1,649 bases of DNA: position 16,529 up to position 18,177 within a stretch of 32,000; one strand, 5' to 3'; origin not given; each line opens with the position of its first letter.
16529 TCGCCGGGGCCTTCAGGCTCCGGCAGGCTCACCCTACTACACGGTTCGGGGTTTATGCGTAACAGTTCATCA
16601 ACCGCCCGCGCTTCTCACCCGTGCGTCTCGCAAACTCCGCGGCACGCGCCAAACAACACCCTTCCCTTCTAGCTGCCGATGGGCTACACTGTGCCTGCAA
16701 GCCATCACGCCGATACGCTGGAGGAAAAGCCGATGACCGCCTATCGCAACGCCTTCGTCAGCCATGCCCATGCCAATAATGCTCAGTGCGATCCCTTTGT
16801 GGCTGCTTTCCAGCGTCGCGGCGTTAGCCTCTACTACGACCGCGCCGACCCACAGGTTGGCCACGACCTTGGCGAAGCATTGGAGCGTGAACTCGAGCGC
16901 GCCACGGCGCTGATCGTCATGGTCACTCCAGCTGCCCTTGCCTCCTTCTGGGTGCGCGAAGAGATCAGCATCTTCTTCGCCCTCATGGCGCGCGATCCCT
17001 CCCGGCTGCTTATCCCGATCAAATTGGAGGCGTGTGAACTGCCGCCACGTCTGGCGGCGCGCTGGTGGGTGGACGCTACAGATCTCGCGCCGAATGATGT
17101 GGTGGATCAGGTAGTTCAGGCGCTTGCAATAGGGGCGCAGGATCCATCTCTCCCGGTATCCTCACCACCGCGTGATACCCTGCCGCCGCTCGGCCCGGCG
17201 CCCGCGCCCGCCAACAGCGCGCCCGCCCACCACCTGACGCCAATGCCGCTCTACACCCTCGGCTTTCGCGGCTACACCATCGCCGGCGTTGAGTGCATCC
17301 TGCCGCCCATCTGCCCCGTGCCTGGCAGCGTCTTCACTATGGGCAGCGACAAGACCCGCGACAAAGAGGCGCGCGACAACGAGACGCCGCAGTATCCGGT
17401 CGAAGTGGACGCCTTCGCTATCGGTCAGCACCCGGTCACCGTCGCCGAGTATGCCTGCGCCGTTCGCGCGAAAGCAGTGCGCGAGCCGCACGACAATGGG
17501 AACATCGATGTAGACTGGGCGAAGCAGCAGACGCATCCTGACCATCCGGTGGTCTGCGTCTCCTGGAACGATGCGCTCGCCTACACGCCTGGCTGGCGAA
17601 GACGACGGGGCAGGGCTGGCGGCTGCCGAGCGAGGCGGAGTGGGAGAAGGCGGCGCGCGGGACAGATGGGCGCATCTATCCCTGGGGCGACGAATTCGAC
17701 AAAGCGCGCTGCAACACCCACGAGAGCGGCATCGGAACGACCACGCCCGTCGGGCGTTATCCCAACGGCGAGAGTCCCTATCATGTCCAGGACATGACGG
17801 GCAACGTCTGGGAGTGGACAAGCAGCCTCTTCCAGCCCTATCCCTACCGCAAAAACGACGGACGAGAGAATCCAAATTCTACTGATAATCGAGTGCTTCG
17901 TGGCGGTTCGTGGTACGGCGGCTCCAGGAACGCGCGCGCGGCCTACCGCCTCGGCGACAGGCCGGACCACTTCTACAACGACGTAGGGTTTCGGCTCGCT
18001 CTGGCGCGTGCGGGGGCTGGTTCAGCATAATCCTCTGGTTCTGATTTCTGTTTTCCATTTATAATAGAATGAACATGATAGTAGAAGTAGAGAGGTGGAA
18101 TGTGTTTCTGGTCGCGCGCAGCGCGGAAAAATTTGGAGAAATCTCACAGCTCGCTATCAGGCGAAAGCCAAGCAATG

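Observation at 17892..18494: DGR signature: 125-bp VR/TR pair whose 13 differences all fall on template adenines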

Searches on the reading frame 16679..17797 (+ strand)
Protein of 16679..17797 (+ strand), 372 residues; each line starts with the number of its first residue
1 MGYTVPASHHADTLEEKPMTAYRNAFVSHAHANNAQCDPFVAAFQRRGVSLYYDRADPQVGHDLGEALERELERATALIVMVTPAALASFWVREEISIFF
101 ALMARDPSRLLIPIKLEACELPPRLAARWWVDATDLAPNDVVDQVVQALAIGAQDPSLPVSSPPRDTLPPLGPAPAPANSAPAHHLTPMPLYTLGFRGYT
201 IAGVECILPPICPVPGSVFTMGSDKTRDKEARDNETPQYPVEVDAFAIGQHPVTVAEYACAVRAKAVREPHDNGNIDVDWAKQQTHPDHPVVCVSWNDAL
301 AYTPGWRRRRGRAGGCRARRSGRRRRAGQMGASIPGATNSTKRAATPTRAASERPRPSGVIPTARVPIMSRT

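Call 8: search_protein_families(library=pfam, proteins=[window:16679-17591:+], max_evalue=0.01)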
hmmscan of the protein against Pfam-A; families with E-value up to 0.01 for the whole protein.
window:16679-17591:+ (304 aa): 4 families
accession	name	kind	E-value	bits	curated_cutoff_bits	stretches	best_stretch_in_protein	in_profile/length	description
PF13676.11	TIR_2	-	7.9e-19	68.8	28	1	26-136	2-111/122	TIR domain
PF03781.23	FGE-sulfatase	-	3.3e-14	53.6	23.3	1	213-303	7-105/255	Sulfatase-modifying factor enzyme 1-like domain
PF08937.16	ThsB_TIR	-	0.00014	22.6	21.2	1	61-100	45-84/100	Thoeris protein ThsB, TIR-like domain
PF01582.25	TIR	-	0.0017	18.6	21.3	1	40-119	21-99/179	TIR domain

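Call 18: find_encoding_contigs(protein=window:16679-17797:+, flank=10000, max_places=6)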
Protein window:16679-17797:+ (372 aa): no gene with exactly this product is on record in the collection.

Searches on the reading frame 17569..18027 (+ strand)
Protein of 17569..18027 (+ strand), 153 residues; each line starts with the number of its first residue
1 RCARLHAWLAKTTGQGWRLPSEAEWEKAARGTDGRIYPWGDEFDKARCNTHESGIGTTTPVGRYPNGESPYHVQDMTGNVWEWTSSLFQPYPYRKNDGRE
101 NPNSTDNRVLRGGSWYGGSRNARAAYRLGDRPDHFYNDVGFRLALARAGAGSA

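Call 8: search_protein_families(library=pfam, proteins=[window:17569-18027:+], max_evalue=0.01)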
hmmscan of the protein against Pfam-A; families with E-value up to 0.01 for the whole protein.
window:17569-18027:+ (153 aa): 1 family
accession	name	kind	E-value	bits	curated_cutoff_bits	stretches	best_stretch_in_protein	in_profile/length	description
PF03781.23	FGE-sulfatase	-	3.5e-32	112.5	23.3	1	10-144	109-254/255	Sulfatase-modifying factor enzyme 1-like domain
